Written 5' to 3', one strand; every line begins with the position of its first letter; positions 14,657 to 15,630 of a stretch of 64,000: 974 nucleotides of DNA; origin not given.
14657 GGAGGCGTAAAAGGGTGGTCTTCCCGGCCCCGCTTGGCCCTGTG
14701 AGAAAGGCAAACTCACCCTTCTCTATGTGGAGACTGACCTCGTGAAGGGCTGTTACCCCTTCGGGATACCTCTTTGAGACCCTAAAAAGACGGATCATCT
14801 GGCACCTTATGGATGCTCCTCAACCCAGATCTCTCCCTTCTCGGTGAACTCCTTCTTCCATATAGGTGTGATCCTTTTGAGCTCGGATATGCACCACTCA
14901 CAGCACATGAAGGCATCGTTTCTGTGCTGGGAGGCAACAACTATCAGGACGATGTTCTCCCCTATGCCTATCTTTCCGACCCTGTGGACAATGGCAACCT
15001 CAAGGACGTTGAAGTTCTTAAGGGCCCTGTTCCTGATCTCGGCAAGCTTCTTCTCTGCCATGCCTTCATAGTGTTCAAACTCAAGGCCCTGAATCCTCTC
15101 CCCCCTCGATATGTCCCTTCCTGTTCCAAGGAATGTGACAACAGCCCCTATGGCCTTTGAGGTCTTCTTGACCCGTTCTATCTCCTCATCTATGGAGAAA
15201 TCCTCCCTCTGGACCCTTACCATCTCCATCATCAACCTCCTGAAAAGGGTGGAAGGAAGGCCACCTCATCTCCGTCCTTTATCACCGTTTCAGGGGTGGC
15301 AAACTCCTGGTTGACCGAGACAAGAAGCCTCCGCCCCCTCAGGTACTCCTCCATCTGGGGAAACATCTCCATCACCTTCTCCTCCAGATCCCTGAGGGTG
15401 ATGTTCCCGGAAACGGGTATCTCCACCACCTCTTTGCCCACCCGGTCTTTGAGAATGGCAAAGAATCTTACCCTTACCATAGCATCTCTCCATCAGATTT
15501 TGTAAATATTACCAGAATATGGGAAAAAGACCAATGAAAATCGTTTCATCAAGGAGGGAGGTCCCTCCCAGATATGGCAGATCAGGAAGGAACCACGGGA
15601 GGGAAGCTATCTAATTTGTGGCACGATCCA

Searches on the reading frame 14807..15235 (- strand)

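Call 3: search_protein_families(library=pfam, proteins=[window:14807-15235:-], max_evalue=1)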
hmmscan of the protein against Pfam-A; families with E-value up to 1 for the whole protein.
window:14807-15235:- (142 aa): 2 families
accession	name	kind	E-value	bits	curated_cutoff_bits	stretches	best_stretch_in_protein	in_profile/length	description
PF02391.22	MoaE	-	8.5e-36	123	23.4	1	8-121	1-113/114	MoaE protein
PF08394.17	Arc_trans_TRASH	-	0.089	13.4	27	1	102-121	18-37/43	Archaeal TRASH domain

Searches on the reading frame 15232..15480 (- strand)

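Call 3: search_protein_families(library=pfam, proteins=[window:15232-15480:-], max_evalue=1)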
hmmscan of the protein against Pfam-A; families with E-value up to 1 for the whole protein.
window:15232-15480:- (82 aa): 4 families
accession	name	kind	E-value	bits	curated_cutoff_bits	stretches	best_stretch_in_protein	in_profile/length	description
PF02597.26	ThiS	-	1.2e-15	58.2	22.5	1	4-82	1-76/76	ThiS family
PF00564.30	PB1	-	0.071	13.5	23.6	1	15-42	9-37/84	PB1 domain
PF18360.6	hnRNP_Q_AcD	-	0.084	13.5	26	1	10-45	2-37/70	Heterogeneous nuclear ribonucleoprotein Q acidic domain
PF14606.12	Lipase_GDSL_3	-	0.22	12.2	27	1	6-44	24-59/178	GDSL-like Lipase/Acylhydrolase family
